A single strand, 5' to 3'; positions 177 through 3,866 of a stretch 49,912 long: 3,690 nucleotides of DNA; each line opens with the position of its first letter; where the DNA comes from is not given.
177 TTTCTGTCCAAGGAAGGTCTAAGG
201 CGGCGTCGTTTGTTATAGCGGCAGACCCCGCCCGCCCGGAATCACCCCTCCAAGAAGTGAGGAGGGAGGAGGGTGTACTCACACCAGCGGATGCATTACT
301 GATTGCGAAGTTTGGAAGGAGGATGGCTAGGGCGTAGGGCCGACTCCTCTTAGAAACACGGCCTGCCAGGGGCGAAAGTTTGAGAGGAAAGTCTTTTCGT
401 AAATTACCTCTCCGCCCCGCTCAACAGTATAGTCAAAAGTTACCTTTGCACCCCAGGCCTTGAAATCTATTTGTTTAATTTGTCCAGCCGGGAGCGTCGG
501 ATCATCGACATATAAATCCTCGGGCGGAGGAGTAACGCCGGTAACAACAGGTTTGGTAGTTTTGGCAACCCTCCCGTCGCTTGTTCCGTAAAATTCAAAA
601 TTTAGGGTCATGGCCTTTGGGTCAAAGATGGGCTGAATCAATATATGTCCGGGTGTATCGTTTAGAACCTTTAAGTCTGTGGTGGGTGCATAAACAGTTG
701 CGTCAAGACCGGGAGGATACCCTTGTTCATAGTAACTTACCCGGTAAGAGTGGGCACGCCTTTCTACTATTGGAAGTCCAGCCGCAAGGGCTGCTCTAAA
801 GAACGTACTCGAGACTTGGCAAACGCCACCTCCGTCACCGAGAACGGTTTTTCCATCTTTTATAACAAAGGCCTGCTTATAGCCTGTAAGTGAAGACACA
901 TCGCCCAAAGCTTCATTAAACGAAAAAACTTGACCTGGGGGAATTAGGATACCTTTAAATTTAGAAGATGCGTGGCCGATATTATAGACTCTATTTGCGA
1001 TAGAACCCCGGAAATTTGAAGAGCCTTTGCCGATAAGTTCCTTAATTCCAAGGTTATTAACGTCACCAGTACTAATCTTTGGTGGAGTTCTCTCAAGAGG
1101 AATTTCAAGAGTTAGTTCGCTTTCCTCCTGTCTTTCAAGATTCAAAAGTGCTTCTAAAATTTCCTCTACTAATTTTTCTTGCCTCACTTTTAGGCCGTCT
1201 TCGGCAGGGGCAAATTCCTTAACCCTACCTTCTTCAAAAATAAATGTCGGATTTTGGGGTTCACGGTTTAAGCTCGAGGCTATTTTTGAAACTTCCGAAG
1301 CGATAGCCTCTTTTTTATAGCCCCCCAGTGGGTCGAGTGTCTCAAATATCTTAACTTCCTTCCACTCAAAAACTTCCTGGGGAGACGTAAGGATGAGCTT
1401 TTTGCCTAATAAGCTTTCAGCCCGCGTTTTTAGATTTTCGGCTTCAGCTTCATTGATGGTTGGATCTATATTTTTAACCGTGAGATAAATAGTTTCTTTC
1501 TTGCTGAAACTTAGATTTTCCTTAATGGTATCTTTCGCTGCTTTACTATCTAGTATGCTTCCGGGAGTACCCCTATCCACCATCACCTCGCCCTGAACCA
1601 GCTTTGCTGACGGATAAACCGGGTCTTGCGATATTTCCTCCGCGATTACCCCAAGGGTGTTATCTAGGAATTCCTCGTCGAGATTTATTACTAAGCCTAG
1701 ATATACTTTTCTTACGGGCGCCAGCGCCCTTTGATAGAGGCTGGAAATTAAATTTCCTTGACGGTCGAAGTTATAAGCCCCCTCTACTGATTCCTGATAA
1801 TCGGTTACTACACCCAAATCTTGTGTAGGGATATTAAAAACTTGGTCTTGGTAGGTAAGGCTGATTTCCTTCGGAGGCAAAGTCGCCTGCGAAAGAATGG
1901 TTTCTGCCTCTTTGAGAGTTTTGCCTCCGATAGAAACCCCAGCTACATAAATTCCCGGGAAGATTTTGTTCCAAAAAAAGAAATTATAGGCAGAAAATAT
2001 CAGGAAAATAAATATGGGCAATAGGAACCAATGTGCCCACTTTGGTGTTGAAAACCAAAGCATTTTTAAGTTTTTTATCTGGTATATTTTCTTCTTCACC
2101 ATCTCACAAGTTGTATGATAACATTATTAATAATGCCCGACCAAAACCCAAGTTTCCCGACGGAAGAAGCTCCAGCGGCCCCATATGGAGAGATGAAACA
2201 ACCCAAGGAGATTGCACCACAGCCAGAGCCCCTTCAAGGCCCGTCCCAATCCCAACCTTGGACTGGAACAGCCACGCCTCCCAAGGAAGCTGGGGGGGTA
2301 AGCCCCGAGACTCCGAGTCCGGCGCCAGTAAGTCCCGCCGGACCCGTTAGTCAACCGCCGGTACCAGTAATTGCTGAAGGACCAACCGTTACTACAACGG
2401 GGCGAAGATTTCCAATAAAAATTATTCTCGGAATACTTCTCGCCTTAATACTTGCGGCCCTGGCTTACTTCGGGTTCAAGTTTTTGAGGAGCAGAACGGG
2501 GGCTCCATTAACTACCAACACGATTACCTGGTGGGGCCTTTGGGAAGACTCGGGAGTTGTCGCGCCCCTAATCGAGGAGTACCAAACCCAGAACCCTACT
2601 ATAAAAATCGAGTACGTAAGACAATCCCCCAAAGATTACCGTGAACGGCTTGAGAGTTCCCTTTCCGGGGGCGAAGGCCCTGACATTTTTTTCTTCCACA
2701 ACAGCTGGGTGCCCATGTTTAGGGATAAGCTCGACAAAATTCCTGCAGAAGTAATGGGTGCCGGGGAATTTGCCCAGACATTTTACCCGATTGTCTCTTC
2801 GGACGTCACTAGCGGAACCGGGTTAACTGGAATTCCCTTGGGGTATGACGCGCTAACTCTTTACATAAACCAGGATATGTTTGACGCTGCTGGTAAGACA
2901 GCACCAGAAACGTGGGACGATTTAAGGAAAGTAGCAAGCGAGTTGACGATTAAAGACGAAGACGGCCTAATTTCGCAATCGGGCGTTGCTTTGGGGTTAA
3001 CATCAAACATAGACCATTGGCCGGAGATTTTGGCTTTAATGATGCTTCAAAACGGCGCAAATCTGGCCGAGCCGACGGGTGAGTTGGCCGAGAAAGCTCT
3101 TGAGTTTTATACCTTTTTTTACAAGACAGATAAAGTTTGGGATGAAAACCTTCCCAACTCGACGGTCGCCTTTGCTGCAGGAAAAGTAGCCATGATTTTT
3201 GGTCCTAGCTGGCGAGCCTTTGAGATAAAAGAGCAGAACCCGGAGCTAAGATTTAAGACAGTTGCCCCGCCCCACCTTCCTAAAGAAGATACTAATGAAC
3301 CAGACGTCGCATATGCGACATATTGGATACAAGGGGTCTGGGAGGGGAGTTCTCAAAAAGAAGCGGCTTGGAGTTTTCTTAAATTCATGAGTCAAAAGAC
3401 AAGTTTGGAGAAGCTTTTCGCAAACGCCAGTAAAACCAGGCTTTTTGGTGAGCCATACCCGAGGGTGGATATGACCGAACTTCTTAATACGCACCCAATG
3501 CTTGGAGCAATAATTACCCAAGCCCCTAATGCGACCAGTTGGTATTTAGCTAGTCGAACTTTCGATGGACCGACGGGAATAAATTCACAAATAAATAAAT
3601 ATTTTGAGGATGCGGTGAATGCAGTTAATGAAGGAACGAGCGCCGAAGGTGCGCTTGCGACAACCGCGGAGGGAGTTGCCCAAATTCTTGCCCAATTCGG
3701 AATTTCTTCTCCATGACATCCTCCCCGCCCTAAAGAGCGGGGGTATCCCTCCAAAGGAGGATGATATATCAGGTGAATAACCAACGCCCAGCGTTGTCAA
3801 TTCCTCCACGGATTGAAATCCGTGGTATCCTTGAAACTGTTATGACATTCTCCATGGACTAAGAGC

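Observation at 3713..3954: Two tandem covarying hairpin mini-elements at an ancestral ATGA stop/start overlap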

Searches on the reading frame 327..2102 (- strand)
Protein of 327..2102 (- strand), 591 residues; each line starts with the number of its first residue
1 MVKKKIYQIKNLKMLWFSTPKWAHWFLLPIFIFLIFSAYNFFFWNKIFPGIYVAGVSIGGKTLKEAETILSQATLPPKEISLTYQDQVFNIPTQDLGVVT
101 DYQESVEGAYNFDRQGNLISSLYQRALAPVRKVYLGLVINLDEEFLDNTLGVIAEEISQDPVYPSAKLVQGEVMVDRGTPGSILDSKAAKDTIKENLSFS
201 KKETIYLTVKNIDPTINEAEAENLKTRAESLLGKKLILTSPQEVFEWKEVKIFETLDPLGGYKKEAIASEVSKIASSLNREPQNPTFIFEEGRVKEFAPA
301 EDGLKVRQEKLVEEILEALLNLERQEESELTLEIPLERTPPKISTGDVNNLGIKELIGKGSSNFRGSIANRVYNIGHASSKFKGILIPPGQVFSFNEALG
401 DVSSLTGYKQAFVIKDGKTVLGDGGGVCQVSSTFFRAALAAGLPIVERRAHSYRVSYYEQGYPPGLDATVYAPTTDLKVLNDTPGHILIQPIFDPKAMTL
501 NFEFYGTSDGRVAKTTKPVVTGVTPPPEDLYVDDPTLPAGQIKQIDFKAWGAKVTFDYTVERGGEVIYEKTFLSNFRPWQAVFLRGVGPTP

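Call 8: search_protein_families(library=pfam, proteins=[window:327-2102:-], max_evalue=0.01)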
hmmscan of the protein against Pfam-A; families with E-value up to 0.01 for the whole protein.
window:327-2102:- (591 aa): 2 families
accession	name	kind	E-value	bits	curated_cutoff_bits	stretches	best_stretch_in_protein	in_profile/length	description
PF04294.18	VanW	-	2e-39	134.5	27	1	370-501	1-128/130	VanW like protein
PF12229.13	PG_binding_4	-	3e-24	85.9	22.1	2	90-203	2-114/117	Putative peptidoglycan binding domain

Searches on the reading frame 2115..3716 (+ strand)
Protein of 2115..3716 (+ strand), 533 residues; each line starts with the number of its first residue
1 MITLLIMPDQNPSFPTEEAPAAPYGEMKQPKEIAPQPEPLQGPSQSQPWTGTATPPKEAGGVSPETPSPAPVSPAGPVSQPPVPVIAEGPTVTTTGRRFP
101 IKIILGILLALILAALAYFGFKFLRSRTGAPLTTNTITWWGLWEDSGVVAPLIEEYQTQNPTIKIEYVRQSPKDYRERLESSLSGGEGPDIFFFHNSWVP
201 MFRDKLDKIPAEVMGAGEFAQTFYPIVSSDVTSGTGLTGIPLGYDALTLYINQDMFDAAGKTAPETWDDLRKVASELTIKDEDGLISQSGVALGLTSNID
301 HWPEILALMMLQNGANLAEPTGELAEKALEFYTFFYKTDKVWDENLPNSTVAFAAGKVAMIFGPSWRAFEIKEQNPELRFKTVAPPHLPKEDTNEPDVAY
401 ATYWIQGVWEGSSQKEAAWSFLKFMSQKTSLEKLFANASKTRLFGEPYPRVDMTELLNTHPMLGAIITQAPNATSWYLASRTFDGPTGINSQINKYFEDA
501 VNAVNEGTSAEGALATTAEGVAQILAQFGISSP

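Call 8: search_protein_families(library=pfam, proteins=[window:2115-3713:+], max_evalue=0.01)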
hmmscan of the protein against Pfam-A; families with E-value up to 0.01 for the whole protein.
window:2115-3713:+ (533 aa): 2 families
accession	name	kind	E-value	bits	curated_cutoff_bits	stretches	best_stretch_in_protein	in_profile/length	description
PF01547.30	SBP_bac_1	-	5.3e-28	99.3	26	1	148-426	10-301/307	Bacterial extracellular solute-binding protein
PF13416.11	SBP_bac_8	-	7.5e-28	98.5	27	1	152-436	2-254/279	Bacterial extracellular solute-binding protein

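Call 10: find_encoding_contigs(protein=window:2115-3716:+, flank=3000, max_places=10)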
Protein window:2115-3716:+ (533 aa): 12 contigs read that carry it; 7 places shown.
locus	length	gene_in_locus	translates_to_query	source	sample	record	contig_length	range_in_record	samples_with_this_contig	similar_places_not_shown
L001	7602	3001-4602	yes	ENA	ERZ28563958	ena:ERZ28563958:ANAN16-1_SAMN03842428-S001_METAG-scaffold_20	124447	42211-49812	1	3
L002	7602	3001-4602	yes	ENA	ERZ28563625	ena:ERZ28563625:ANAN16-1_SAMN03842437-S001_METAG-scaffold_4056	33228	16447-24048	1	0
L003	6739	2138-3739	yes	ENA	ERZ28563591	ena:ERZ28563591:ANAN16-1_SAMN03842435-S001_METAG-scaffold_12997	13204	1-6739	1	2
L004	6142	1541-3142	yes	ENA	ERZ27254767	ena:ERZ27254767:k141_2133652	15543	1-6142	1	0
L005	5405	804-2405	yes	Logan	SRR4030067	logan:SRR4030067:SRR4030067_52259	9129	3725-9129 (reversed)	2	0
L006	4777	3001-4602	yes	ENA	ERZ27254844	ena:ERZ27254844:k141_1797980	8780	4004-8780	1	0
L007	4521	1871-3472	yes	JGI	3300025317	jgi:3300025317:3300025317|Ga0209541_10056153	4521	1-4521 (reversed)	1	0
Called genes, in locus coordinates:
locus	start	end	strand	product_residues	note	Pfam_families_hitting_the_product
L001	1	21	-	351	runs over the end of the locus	PF00814:TsaD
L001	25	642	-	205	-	PF09335:VTT_dom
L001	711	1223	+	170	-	-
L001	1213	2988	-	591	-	PF12229:PG_binding_4, PF04294:VanW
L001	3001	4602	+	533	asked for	PF01547:SBP_bac_1, PF13416:SBP_bac_8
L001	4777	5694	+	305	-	-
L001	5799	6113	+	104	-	PF00166:Cpn10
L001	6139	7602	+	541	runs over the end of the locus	PF00118:Cpn60_TCP1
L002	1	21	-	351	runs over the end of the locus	PF00814:TsaD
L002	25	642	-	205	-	PF09335:VTT_dom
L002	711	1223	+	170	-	-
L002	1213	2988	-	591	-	PF12229:PG_binding_4, PF04294:VanW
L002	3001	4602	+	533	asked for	PF01547:SBP_bac_1, PF13416:SBP_bac_8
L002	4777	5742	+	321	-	-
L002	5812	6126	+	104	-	PF00166:Cpn10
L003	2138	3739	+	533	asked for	PF01547:SBP_bac_1, PF13416:SBP_bac_8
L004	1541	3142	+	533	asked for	PF01547:SBP_bac_1, PF13416:SBP_bac_8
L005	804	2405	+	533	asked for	PF01547:SBP_bac_1, PF13416:SBP_bac_8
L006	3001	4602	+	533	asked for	PF01547:SBP_bac_1, PF13416:SBP_bac_8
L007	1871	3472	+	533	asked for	PF01547:SBP_bac_1, PF13416:SBP_bac_8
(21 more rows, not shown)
